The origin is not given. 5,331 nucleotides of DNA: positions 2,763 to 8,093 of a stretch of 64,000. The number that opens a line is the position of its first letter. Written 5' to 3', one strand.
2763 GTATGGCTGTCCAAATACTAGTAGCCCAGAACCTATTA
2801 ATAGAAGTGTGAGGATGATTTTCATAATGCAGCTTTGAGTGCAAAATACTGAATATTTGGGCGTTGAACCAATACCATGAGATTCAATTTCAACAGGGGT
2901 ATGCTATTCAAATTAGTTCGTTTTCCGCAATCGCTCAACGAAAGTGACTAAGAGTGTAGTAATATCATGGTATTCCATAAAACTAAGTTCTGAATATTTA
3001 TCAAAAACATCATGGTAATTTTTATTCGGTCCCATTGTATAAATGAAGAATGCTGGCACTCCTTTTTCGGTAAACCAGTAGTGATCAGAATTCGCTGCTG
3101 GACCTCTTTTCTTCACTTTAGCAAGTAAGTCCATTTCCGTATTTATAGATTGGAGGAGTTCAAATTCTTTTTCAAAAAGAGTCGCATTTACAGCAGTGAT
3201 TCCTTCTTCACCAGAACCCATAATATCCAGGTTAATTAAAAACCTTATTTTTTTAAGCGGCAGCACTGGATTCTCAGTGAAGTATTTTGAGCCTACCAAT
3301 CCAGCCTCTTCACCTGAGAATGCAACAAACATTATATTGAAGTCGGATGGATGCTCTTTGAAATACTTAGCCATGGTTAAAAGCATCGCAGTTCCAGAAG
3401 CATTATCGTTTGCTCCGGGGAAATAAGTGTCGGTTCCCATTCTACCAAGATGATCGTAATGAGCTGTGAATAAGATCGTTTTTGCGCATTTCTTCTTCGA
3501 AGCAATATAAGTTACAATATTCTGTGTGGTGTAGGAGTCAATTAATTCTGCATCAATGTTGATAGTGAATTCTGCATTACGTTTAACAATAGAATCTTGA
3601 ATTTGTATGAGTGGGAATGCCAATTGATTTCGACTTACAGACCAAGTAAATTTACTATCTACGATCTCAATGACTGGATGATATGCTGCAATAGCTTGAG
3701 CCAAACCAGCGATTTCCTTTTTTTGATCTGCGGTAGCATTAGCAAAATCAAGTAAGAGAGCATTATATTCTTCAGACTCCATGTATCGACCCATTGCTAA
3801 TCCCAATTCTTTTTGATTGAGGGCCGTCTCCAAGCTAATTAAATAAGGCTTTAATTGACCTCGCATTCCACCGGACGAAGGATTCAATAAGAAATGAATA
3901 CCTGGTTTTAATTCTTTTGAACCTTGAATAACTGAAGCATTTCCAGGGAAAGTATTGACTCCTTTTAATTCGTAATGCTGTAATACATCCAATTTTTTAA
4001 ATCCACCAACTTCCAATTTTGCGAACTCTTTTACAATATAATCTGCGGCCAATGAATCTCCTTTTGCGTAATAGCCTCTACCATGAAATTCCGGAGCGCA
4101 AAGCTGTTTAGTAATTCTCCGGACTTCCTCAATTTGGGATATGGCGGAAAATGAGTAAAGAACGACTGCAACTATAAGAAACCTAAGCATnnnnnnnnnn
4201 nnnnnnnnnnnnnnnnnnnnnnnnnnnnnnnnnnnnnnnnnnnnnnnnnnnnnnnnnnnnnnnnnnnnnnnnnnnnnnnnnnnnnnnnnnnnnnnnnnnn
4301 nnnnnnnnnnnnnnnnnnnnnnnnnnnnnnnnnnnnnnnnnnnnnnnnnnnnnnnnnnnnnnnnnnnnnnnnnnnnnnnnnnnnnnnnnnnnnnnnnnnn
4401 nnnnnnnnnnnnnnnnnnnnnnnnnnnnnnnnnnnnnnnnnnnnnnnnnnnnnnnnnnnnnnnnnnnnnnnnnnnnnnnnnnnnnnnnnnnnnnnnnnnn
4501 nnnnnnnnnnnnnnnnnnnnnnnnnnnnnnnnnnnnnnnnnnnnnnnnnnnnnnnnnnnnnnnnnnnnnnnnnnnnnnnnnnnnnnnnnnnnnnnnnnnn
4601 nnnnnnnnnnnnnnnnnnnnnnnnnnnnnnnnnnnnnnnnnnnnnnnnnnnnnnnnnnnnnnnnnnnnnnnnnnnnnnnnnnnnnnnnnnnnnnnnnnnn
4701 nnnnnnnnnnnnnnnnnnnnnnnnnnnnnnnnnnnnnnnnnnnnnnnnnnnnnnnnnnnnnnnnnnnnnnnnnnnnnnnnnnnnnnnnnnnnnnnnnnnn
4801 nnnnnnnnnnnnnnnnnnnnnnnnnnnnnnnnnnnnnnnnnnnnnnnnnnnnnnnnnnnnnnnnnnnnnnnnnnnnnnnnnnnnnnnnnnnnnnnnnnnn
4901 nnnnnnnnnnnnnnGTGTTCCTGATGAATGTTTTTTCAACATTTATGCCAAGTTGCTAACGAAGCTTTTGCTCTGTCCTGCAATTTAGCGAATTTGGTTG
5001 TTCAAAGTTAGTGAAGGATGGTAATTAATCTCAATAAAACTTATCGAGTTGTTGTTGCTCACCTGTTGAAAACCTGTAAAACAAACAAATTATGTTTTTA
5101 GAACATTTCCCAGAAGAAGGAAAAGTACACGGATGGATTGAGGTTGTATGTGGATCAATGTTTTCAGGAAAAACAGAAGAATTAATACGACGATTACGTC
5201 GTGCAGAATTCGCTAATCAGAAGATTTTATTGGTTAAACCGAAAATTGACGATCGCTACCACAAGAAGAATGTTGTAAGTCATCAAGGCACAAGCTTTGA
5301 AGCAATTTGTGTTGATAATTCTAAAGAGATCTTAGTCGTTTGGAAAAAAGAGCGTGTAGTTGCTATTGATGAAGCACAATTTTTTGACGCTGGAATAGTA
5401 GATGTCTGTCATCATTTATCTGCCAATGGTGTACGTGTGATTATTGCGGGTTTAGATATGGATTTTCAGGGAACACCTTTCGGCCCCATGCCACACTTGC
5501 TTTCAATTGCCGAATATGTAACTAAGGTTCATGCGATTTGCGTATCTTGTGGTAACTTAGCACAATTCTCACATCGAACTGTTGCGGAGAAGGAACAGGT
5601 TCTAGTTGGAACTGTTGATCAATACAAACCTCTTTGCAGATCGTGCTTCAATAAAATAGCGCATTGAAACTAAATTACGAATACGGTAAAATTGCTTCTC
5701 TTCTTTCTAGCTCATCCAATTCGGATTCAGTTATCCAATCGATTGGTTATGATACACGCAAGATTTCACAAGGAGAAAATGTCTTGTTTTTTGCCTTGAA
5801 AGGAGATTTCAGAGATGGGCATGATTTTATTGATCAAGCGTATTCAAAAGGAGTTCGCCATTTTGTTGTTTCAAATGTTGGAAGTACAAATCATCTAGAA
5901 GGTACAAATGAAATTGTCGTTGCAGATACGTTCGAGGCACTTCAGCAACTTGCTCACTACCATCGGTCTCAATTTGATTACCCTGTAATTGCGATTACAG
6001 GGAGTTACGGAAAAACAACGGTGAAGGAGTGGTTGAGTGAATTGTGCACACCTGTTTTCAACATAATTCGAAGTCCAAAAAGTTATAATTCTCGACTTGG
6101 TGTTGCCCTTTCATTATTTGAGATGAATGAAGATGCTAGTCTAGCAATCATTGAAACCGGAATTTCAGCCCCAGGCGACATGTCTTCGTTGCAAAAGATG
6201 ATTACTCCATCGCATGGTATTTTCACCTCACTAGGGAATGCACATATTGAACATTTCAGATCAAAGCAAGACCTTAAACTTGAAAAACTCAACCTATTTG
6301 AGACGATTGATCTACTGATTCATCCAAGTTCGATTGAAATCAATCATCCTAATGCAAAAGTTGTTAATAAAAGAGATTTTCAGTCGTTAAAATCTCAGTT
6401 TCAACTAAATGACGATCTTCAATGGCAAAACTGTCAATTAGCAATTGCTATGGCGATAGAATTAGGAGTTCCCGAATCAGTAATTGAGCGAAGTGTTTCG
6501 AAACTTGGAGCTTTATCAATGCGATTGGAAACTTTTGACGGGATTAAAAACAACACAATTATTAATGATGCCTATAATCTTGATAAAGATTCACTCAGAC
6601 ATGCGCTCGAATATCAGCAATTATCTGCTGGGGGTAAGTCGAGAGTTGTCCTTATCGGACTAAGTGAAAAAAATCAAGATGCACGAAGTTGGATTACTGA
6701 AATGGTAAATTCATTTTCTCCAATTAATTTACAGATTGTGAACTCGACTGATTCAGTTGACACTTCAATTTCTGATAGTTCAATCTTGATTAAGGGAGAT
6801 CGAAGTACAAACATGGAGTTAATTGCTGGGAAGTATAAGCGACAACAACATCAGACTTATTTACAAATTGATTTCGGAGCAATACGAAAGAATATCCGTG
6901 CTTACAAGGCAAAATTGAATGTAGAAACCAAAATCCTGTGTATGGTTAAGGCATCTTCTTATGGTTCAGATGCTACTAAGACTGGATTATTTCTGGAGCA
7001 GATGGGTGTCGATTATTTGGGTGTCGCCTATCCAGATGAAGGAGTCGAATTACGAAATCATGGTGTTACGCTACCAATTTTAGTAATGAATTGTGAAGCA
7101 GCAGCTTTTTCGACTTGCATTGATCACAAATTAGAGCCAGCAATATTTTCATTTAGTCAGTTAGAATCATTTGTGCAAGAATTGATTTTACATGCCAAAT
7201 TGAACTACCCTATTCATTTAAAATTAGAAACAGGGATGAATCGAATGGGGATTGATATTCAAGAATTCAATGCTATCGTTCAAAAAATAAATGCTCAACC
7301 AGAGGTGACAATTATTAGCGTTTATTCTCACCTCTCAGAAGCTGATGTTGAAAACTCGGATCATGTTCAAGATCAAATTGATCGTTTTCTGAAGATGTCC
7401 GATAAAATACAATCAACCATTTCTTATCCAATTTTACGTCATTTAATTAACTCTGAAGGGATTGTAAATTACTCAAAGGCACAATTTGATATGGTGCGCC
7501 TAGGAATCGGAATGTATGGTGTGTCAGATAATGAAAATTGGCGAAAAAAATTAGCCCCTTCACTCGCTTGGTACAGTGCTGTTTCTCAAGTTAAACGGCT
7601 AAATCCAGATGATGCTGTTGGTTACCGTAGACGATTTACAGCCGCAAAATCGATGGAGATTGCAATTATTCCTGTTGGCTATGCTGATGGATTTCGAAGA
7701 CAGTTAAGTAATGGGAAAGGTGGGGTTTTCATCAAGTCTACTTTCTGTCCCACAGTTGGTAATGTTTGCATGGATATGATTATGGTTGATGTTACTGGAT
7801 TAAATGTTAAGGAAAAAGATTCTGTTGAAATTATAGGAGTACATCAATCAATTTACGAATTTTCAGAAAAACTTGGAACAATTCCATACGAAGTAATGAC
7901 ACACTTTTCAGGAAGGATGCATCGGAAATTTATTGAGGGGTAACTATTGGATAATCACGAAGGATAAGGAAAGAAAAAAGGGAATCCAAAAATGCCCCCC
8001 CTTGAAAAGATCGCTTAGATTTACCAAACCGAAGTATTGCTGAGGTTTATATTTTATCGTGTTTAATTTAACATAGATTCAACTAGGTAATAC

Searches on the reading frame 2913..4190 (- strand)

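Call 45: search_protein_families(library=pfam, proteins=[window:2913-4190:-], max_evalue=0.0001)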
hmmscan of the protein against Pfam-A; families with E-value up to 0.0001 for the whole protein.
window:2913-4190:- (425 aa): 3 families
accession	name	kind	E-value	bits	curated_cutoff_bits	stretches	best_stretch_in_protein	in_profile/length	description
PF04389.22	Peptidase_M28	-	2e-38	132.5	21.3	1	224-416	1-191/193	Peptidase family M28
PF01546.33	Peptidase_M20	-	5.6e-07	30.1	24.6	1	258-403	31-192/206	Peptidase family M20/M25/M40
PF05343.19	Peptidase_M42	-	7.8e-05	22.3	23.2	0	260-307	132-179/292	M42 glutamyl aminopeptidase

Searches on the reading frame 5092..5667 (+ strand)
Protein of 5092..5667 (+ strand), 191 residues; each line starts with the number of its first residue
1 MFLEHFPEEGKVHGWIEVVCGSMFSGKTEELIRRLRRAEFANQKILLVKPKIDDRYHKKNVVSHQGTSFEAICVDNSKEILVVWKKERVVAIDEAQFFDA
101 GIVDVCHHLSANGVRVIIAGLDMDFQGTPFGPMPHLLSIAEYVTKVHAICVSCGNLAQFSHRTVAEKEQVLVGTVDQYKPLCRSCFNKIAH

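Call 45: search_protein_families(library=pfam, proteins=[window:5092-5667:+], max_evalue=0.0001)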
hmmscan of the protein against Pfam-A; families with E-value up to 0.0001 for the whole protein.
window:5092-5667:+ (191 aa): 1 family
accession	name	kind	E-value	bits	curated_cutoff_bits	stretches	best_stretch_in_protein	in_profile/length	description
PF00265.24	TK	-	4.8e-55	186.6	20.6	1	14-186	1-176/176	Thymidine kinase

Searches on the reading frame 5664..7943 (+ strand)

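Call 45: search_protein_families(library=pfam, proteins=[window:5664-7943:+], max_evalue=0.0001)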
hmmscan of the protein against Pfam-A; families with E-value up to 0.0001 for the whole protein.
window:5664-7943:+ (759 aa): 4 families
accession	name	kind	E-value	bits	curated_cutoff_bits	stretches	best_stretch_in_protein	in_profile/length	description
PF01168.26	Ala_racemase_N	-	3.1e-52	177.9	24.1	1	402-621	1-219/220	Alanine racemase, N-terminal domain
PF00842.27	Ala_racemase_C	-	7.1e-39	132.7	25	1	635-755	3-126/127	Alanine racemase, C-terminal domain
PF08245.18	Mur_ligase_M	-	6.1e-20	72.5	24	1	111-216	1-114/200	Mur ligase middle domain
PF01225.30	Mur_ligase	-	1.5e-06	28.9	21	1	24-99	2-93/95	Mur ligase family, catalytic domain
